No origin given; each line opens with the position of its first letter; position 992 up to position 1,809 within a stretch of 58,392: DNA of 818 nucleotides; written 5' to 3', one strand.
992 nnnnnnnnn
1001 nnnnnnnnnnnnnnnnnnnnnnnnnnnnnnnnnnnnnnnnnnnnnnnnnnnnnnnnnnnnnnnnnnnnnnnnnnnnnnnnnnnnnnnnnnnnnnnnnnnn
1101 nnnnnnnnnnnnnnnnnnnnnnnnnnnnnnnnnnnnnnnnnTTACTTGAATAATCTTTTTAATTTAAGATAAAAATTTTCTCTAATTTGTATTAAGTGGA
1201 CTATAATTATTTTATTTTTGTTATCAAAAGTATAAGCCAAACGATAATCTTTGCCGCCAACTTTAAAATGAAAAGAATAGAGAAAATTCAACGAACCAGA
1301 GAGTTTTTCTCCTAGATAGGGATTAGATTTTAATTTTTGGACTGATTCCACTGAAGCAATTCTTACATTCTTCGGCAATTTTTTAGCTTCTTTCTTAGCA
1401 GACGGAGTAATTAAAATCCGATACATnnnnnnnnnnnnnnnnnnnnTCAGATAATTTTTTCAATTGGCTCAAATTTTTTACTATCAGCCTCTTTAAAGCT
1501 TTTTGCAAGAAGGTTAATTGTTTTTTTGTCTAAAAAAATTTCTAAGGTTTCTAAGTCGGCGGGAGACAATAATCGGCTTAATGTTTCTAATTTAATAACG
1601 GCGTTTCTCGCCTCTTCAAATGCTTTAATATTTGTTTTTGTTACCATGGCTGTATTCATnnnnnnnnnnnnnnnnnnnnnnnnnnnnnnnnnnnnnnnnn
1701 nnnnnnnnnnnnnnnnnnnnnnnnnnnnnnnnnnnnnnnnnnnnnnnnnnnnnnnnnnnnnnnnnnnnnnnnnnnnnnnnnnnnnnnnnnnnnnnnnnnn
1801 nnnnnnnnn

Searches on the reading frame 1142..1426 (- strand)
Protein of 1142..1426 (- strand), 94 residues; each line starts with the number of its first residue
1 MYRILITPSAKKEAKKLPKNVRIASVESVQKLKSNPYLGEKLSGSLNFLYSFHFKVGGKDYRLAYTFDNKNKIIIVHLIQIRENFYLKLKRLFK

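Call 13: search_protein_families(library=ncbifam, proteins=[window:1142-1426:-], max_evalue=0.1)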
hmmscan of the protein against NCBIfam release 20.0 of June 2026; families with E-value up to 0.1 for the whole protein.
window:1142-1426:- (94 aa): 1 family
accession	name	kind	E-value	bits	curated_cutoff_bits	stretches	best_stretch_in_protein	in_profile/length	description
TIGR02385.1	RelE_StbE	subfamily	0.00015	22.2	27.9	1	4-81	2-83/88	type II toxin-antitoxin system mRNA interferase toxin, RelE/StbE family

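Call 14: search_protein_families(library=pfam, proteins=[window:1142-1426:-], max_evalue=0.1)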
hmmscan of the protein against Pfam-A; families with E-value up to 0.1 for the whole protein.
window:1142-1426:- (94 aa): 3 families
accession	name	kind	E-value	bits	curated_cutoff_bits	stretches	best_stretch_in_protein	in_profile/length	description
PF15781.12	ParE-like_toxin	-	1.6e-18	66.9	28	1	4-90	1-87/87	ParE-like toxin of type II bacterial toxin-antitoxin system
PF05016.21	ParE_toxin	-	1.1e-06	29.5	23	1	4-81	1-85/89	ParE toxin of type II toxin-antitoxin system, parDE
PF05973.20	Gp49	-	7.9e-06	26.3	23.9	1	13-80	2-71/90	Phage derived protein Gp49-like (DUF891)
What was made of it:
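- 1142..1426 (-): ParE/RelE-superfamily toxin, 94 aa (left cassette). PF15781 1.6e-18 and PF05016 1.1e-6 (call 14).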

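Call 19: find_encoding_contigs(protein=window:1142-1426:-, flank=10000, max_places=6)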
Protein window:1142-1426:- (94 aa): 5 contigs read that carry it; 3 places shown.
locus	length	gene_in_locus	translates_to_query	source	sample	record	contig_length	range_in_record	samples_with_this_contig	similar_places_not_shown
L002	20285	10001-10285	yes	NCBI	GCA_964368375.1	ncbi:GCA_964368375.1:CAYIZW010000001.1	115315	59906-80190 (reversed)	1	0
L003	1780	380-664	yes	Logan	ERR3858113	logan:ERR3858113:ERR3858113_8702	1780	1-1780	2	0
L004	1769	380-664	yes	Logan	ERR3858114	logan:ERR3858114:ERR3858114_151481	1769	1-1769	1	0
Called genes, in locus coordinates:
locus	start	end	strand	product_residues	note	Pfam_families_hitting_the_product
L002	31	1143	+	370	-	PF00712:DNA_pol3_beta, PF02767:DNA_pol3_beta_2, PF02768:DNA_pol3_beta_3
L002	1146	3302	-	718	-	PF00912:Transgly, PF00905:Transpeptidase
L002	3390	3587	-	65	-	-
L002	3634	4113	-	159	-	PF02075:RuvC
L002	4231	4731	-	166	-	-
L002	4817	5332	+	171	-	PF00825:Ribonuclease_P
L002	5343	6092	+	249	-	PF02096:60KD_IMP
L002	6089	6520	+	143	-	PF01424:R3H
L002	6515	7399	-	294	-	PF02739:5_3_exonuc_N, PF01367:5_3_exonuc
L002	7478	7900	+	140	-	PF00892:EamA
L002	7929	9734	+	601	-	-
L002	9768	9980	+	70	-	-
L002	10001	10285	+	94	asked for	PF05016:ParE_toxin (weak), PF15781:ParE-like_toxin, PF05973:Gp49 (weak)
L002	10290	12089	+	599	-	-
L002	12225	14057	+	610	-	PF00270:DEAD (weak), PF04851:ResIII, PF17757:UvrB_inter, PF27431:UvrB_3rd, PF00271:Helicase_C, PF12344:UvrB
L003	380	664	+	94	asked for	PF05016:ParE_toxin (weak), PF15781:ParE-like_toxin, PF05973:Gp49 (weak)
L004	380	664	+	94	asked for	PF05016:ParE_toxin (weak), PF15781:ParE-like_toxin, PF05973:Gp49 (weak)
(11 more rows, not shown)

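Call 87: search_protein_families(library=padloc, proteins=[window:1142-1426:-], max_evalue=0.01)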
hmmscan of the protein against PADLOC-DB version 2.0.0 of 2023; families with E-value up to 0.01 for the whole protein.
window:1142-1426:- (94 aa): 0 families

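Call 95: find_homologous_proteins(query=window:1145-1426:-, max_evalue=0.00001)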
Query window:1145-1426:- (94 aa): 81 proteins with E <= 0.00001 among 88 candidates.
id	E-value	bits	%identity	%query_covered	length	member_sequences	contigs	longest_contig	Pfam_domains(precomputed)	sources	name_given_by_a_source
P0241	3.5e-53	195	100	100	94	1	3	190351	PF05973.21,PF15781.13,PF05016.22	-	-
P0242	6.3e-47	175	88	100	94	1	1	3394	PF15781.13,PF05016.22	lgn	-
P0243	1.6e-46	174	86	100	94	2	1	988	PF15781.13,PF05016.22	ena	-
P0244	2.4e-41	157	79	100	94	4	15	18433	PF15781.13,PF05016.22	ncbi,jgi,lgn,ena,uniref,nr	ncbi:hypothetical protein COY65_01940 [Candidatus Jorgensenbacteria bacterium CG_4_10_14_0_8_um_filt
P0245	1.3e-40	155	82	95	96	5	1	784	PF15781.13,PF05016.22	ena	-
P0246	1.6e-40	155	79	97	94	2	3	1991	PF15781.13,PF05016.22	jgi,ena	-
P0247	1.8e-40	155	77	100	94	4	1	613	PF15781.13,PF05016.22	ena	-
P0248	5.9e-40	153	78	100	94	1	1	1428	PF15781.13,PF05016.22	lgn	-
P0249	1.5e-38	148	74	100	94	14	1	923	PF05973.21,PF15781.13,PF05016.22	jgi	-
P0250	2.1e-37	145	72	99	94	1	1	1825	PF15781.13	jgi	jgi:mRNA-degrading endonuclease RelE of RelBE toxin-antitoxin system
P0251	5.2e-37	144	74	100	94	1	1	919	PF15781.13,PF05016.22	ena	-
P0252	4.4e-33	131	67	100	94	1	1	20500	PF05973.21,PF15781.13,PF05016.22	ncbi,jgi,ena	ncbi:MAG: type II toxin-antitoxin system RelE/ParE family toxin [Patescibacteria group bacterium]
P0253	2.1e-32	129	68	100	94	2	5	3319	PF05973.21,PF15781.13,PF05016.22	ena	-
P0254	5.6e-32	127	67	100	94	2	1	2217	PF05973.21,PF15781.13,PF05016.22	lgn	-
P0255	1.0e-31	127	68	100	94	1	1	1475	PF05973.21,PF15781.13,PF05016.22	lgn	-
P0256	2.4e-31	125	67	96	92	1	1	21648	PF15781.13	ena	-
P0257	2.8e-31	125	67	100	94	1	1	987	PF05973.21,PF15781.13,PF05016.22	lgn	-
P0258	3.6e-31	125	68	100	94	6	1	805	PF05973.21,PF15781.13,PF05016.22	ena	-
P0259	4.9e-31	124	69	100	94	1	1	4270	PF15781.13,PF05016.22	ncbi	-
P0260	1.0e-30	123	67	99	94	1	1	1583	PF05973.21,PF15781.13,PF05016.22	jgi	jgi:mRNA-degrading endonuclease RelE of RelBE toxin-antitoxin system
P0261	2.8e-30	122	68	99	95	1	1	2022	PF05973.21,PF15781.13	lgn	-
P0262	3.3e-30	122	65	100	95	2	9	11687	PF05973.21,PF15781.13,PF05016.22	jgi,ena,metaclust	metaclust:\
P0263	3.9e-30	122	65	100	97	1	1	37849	PF15781.13,PF05016.22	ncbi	-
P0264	4.7e-30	121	63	100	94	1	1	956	PF05973.21,PF15781.13,PF05016.22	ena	-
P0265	5.6e-30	121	66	99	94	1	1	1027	PF05973.21,PF15781.13,PF05016.22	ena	-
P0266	6.0e-30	121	63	100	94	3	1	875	PF15781.13,PF05016.22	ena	-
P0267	2.0e-29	119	65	99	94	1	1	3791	PF15781.13,PF05016.22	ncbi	-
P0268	3.4e-29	119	61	100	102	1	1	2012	PF05973.21,PF15781.13,PF05016.22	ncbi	-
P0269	5.1e-29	118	64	100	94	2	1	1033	PF15781.13,PF05016.22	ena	-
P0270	5.8e-29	118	63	100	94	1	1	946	PF05973.21,PF15781.13,PF05016.22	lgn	-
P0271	8.1e-29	117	59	100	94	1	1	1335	PF05973.21,PF15781.13,PF05016.22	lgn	-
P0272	1.1e-28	117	63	100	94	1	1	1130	PF15781.13,PF05016.22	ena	-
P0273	1.3e-28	117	63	100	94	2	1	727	PF05973.21,PF15781.13,PF05016.22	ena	-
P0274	1.3e-28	117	61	100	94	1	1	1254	PF05973.21,PF15781.13,PF05016.22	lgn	-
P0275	1.7e-28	116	62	100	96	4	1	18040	PF15781.13,PF05016.22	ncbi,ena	-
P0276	2.4e-28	116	63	100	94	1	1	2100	PF15781.13,PF05016.22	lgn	-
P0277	6.4e-28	115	61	100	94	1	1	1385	PF05973.21,PF15781.13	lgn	-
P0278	4.1e-27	112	60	100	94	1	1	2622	PF15781.13,PF05016.22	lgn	-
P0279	6.1e-27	111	57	100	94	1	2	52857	PF15781.13,PF05016.22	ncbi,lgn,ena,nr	ncbi:MAG: plasmid stabilization system protein [Parcubacteria group bacterium Gr01-1014_29]|nr:MAG: 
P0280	6.6e-27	111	55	100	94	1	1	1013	PF15781.13,PF05016.22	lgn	-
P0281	1.1e-26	111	59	100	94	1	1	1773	PF15781.13,PF05016.22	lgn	-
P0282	1.2e-26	110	61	100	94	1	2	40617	PF15781.13,PF05016.22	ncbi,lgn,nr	ncbi:MAG: type II toxin-antitoxin system RelE/ParE family toxin [Candidatus Brennerbacteria bacteriu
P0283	4.1e-26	109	59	100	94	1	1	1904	PF15781.13,PF05016.22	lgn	-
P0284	5.2e-26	108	57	100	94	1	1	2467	PF05973.21,PF15781.13,PF05016.22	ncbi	-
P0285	7.7e-26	108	54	100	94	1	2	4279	PF15781.13,PF05016.22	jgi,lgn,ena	-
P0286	9.6e-26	108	55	99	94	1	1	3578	PF15781.13,PF05016.22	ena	-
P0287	9.7e-26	108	55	100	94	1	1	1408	PF15781.13,PF05016.22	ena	-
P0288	1.3e-25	107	60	100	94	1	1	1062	PF15781.13,PF05016.22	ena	-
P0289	5.0e-25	105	56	100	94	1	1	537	PF15781.13,PF05016.22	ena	-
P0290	6.9e-25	105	54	100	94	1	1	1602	PF15781.13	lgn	-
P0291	1.1e-24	104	60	99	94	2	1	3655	PF15781.13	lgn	-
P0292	1.4e-24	104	55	100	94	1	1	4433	PF15781.13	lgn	-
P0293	1.4e-24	104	55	100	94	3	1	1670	PF15781.13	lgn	-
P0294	1.5e-24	104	55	100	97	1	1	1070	PF05973.21,PF15781.13,PF05016.22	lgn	-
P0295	1.9e-24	103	55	100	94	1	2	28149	PF05973.21,PF15781.13,PF05016.22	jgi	jgi:mRNA-degrading endonuclease RelE of RelBE toxin-antitoxin system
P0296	2.5e-24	103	57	99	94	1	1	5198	PF15781.13,PF05016.22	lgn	-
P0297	3.1e-24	103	57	99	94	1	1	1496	PF05973.21,PF15781.13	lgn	-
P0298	4.3e-24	102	54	100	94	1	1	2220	PF05973.21,PF15781.13,PF05016.22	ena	-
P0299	4.4e-24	102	53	100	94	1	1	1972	PF15781.13,PF05016.22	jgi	-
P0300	5.6e-24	102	56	100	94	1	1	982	PF15781.13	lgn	-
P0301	5.9e-24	102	55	100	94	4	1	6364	PF15781.13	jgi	jgi:mRNA-degrading endonuclease RelE of RelBE toxin-antitoxin system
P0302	6.3e-24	102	54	99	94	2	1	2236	PF05973.21,PF15781.13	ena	-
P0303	6.5e-24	102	55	99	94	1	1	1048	PF15781.13,PF05016.22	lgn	-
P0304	1.3e-23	101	63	80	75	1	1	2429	PF15781.13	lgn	-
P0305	2.3e-23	100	53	100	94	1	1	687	PF05973.21,PF15781.13,PF05016.22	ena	-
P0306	5.4e-23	99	53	100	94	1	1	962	PF05973.21,PF15781.13,PF05016.22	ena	-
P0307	5.8e-23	99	53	100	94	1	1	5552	PF05973.21,PF15781.13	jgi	-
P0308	7.5e-23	98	72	77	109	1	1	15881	PF15781.13,PF05016.22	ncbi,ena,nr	ncbi:type II toxin-antitoxin system RelE/ParE family toxin [Patescibacteria group bacterium]|nr:type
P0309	1.5e-22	97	54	99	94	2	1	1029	PF15781.13,PF05016.22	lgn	-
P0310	2.1e-22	97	50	100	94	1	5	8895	PF15781.13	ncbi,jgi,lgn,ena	-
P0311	2.6e-22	97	52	100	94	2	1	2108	PF05973.21,PF15781.13,PF05016.22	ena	-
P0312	5.1e-22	96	52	100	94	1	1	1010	PF15781.13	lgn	-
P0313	6.4e-22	95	52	100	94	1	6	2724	PF15781.13,PF05016.22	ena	-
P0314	1.2e-21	95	53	100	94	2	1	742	PF15781.13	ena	-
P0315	3.0e-21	93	53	100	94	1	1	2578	PF15781.13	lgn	-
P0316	4.0e-21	93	50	100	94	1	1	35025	PF15781.13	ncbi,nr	ncbi:MAG: type II toxin-antitoxin system RelE/ParE family toxin [bacterium]|nr:type II toxin-antitox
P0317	6.5e-20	89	68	72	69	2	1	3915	PF15781.13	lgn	-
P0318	1.8e-17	81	53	79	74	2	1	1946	PF15781.13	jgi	-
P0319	1.3e-16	78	60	67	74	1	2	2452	PF15781.13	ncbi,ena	-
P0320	2.3e-14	71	53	76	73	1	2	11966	PF15781.13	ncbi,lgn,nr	ncbi:MAG: type II toxin-antitoxin system RelE/ParE family toxin [Candidatus Liptonbacteria bacterium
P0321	8.1e-11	60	54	65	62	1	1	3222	PF15781.13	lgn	-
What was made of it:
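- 1142..1426 (-): 81 homologues in Patescibacteria (call 95).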

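Call 96: find_encoding_contigs(protein=P0244, flank=3500, max_places=5)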
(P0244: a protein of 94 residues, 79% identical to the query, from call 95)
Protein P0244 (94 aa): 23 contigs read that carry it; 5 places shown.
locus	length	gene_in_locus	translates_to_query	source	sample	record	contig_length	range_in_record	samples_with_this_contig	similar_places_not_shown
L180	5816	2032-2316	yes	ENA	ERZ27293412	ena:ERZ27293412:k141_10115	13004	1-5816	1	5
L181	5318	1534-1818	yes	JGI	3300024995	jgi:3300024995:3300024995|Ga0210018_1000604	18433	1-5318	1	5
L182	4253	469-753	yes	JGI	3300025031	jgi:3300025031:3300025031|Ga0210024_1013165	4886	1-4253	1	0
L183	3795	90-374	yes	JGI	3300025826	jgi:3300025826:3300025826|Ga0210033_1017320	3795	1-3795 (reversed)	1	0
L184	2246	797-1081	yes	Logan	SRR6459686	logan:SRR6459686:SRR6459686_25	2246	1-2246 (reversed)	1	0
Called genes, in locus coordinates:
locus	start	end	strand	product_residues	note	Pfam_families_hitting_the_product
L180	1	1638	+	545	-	?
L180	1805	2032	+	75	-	-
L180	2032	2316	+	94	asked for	PF05016:ParE_toxin (weak), PF15781:ParE-like_toxin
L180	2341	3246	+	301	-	PF01544:CorA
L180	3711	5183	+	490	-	PF00133:tRNA-synt_1 (faint), PF01406:tRNA-synt_1e, PF09334:tRNA-synt_1g, PF09190:DALR_2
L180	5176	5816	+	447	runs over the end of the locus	PF00772:DnaB, PF13481:AAA_25, PF03796:DnaB_C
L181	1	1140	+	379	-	PF00041:fn3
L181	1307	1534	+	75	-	-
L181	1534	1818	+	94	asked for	PF05016:ParE_toxin (weak), PF15781:ParE-like_toxin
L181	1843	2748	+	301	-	PF01544:CorA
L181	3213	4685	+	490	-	PF00133:tRNA-synt_1 (faint), PF01406:tRNA-synt_1e, PF09334:tRNA-synt_1g, PF09190:DALR_2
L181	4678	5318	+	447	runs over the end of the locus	PF00772:DnaB, PF13481:AAA_25, PF03796:DnaB_C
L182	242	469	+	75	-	-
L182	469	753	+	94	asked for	PF05016:ParE_toxin (weak), PF15781:ParE-like_toxin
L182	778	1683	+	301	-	PF01544:CorA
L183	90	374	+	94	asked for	PF05016:ParE_toxin (weak), PF15781:ParE-like_toxin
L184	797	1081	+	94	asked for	PF05016:ParE_toxin (weak), PF15781:ParE-like_toxin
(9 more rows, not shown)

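Call 97: find_encoding_contigs(protein=P0252, flank=3500, max_places=3)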
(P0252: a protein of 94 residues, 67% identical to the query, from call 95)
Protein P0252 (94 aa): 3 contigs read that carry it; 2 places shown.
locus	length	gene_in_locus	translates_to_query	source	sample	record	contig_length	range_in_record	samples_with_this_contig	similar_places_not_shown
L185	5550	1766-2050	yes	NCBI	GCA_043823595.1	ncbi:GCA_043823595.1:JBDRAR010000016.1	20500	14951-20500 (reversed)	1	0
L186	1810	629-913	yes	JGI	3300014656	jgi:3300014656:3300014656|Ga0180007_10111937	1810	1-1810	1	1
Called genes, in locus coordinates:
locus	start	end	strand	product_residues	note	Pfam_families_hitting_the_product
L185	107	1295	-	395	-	PF03462:PCRF, PF00472:RF-1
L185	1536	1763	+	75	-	-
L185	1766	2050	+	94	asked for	PF05016:ParE_toxin, PF15781:ParE-like_toxin, PF05973:Gp49 (weak)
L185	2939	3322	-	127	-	PF04977:DivIC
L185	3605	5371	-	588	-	PF00009:GTP_EFTU, PF03144:GTP_EFTU_D2, PF14492:EFG_III (weak), PF00679:EFG_C, PF06421:LepA_C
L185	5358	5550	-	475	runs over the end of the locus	PF03023:MurJ, PF01554:MatE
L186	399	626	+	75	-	-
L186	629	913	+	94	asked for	PF05016:ParE_toxin, PF15781:ParE-like_toxin, PF05973:Gp49 (weak)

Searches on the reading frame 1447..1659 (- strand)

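Call 13: search_protein_families(library=ncbifam, proteins=[window:1447-1659:-], max_evalue=0.1)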
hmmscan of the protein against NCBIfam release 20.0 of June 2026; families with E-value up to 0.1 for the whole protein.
window:1447-1659:- (70 aa): 0 families

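Call 14: search_protein_families(library=pfam, proteins=[window:1447-1659:-], max_evalue=0.1)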
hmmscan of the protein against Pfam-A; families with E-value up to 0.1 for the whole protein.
window:1447-1659:- (70 aa): 1 family
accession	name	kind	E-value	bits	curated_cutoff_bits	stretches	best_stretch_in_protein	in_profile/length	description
PF07261.16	DnaB_2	-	0.097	12.8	22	0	26-69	7-55/74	Replication initiation and membrane attachment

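Call 87: search_protein_families(library=padloc, proteins=[window:1447-1659:-], max_evalue=0.01)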
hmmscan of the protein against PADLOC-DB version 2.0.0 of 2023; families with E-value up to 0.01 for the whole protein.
window:1447-1659:- (70 aa): 0 families
